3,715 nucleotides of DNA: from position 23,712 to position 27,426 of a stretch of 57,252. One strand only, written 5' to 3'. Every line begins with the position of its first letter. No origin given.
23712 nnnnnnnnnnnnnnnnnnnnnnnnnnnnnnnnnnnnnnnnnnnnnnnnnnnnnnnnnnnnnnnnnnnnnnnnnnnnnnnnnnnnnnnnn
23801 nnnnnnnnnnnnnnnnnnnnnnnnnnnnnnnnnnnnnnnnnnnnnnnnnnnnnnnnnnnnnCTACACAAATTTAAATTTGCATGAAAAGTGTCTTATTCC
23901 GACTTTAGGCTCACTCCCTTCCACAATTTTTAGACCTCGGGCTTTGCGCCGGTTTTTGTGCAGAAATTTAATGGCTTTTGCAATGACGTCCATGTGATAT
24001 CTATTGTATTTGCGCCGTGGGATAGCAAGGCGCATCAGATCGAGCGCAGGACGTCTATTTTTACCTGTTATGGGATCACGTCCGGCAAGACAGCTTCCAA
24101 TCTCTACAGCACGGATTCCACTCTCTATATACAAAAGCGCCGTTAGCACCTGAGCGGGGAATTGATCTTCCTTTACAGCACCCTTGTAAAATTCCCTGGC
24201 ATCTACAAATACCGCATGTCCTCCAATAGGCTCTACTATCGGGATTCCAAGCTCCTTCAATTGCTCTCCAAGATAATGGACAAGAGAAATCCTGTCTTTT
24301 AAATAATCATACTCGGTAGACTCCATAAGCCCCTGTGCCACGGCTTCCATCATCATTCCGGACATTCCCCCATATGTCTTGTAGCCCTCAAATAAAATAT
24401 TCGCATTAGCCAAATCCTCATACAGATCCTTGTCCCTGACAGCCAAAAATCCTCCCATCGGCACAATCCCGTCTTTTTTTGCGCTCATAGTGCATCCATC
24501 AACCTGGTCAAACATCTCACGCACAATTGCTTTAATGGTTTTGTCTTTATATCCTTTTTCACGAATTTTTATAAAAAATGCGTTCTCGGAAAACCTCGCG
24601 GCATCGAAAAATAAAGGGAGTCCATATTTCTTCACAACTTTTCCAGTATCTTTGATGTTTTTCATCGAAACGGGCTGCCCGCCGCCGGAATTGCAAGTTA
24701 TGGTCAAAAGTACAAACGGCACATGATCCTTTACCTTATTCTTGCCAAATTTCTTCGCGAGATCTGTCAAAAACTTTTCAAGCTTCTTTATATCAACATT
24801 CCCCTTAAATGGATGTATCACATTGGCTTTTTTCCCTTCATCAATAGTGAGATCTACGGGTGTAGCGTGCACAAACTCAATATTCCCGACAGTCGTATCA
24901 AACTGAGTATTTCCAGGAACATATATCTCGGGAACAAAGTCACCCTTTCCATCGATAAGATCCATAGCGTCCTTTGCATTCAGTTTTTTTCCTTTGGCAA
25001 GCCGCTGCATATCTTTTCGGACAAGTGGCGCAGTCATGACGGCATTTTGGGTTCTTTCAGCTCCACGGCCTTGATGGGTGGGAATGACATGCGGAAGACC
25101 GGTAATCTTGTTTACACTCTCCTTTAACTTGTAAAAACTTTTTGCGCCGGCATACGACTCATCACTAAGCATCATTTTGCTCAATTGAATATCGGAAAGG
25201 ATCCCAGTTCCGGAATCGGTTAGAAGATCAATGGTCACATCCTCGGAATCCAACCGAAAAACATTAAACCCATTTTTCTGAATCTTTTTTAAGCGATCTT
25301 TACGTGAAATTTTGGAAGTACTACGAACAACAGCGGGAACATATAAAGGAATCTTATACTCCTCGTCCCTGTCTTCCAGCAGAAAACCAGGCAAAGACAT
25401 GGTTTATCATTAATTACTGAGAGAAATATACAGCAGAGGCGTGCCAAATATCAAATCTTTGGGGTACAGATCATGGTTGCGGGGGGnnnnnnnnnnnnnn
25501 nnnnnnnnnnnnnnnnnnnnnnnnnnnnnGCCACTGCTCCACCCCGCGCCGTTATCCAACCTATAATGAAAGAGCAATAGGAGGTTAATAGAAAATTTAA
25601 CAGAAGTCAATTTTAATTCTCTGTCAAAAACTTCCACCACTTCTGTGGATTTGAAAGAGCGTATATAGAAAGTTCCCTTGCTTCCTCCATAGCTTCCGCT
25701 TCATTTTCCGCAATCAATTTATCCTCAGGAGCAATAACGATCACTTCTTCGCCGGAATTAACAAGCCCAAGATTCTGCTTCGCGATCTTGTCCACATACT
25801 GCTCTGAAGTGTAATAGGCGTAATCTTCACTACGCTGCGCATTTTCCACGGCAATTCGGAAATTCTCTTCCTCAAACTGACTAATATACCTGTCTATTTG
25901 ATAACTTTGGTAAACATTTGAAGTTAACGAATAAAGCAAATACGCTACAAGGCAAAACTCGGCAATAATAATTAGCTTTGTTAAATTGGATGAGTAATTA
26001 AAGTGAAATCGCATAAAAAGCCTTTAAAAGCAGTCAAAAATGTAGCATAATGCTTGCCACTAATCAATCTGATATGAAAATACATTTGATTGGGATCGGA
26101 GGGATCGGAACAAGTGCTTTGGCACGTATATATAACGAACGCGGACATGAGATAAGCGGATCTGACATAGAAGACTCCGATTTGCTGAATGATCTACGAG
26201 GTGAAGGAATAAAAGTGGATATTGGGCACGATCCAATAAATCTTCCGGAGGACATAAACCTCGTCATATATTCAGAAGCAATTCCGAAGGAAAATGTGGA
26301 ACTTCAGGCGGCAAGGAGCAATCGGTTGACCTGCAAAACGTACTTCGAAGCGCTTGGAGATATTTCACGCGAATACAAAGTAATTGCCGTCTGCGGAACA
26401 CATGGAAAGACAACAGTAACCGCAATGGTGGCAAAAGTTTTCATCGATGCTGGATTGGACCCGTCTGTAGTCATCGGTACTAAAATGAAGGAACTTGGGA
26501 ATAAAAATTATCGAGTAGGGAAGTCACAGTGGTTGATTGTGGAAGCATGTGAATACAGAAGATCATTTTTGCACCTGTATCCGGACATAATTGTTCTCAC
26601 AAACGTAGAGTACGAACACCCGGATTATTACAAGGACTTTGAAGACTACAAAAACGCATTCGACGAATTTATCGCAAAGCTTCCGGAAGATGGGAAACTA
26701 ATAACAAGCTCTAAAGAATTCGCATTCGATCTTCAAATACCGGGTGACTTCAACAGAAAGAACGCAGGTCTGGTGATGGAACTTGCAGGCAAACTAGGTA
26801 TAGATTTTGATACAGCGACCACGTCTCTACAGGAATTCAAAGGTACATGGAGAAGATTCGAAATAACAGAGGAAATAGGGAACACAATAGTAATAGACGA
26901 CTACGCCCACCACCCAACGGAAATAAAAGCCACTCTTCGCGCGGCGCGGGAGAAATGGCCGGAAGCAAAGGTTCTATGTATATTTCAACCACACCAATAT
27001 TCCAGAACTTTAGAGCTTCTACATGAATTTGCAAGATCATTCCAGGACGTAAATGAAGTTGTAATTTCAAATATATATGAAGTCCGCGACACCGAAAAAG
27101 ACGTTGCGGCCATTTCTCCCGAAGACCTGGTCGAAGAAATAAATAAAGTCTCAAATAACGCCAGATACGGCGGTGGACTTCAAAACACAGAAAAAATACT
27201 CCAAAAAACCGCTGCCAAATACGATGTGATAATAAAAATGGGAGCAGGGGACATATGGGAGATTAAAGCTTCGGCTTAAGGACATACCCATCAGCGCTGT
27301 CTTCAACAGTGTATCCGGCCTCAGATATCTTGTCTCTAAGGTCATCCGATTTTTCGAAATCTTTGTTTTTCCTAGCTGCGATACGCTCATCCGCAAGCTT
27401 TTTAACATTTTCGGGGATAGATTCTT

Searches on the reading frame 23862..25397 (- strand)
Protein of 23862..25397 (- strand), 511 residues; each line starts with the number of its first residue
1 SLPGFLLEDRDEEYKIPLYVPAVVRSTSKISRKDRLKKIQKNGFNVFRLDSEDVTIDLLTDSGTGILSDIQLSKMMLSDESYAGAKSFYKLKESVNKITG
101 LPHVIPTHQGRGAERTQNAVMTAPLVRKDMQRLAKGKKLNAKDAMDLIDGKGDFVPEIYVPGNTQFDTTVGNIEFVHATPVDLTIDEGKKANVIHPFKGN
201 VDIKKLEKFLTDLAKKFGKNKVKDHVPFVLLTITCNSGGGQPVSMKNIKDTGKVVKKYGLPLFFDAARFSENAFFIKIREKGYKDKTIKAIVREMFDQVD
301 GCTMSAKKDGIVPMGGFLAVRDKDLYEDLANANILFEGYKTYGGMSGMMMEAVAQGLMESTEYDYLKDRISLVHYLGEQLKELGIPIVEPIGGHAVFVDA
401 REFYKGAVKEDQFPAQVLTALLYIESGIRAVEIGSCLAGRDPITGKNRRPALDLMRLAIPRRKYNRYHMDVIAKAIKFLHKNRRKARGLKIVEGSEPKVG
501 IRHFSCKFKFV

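Call 25: search_protein_families(library=pfam, proteins=[window:23862-25397:-], max_evalue=0.001)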
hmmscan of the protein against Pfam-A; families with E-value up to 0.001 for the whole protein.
window:23862-25397:- (511 aa): 1 family
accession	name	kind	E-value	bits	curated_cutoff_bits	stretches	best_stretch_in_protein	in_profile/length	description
PF01212.27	Beta_elim_lyase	-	4.1e-66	223.7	27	1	57-474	1-287/288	Beta-eliminating lyase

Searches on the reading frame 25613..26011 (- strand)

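Call 25: search_protein_families(library=pfam, proteins=[window:25613-26011:-], max_evalue=0.001)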
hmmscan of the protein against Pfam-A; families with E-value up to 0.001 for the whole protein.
window:25613-26011:- (132 aa): 1 family
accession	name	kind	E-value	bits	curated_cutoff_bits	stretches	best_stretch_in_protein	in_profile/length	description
PF04977.20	DivIC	-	3.9e-09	36.6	28.9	1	21-93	4-77/80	Septum formation initiator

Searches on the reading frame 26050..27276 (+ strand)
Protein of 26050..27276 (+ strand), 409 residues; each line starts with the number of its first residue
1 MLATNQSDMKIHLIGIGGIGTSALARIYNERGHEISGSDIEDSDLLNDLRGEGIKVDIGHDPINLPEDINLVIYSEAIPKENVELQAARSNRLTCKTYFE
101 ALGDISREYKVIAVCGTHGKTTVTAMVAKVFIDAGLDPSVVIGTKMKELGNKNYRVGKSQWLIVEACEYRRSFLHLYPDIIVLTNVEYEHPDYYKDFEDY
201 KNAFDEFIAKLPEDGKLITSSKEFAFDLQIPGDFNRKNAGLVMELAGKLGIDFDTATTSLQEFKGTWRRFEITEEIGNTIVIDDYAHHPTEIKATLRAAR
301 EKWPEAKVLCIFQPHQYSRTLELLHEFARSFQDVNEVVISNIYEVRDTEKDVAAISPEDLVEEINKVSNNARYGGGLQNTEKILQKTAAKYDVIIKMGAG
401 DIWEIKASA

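Call 25: search_protein_families(library=pfam, proteins=[window:26050-27276:+], max_evalue=0.001)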
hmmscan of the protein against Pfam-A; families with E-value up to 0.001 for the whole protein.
window:26050-27276:+ (409 aa): 3 families
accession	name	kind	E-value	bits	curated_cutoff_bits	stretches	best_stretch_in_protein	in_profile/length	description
PF01225.30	Mur_ligase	-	8.6e-19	68.1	21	1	10-109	1-94/95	Mur ligase family, catalytic domain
PF02875.26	Mur_ligase_C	-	1.1e-17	65.5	28.4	1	268-400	1-127/127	Mur ligase, glutamate ligase domain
PF08245.18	Mur_ligase_M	-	6e-15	56.2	24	1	114-219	1-121/200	Mur ligase middle domain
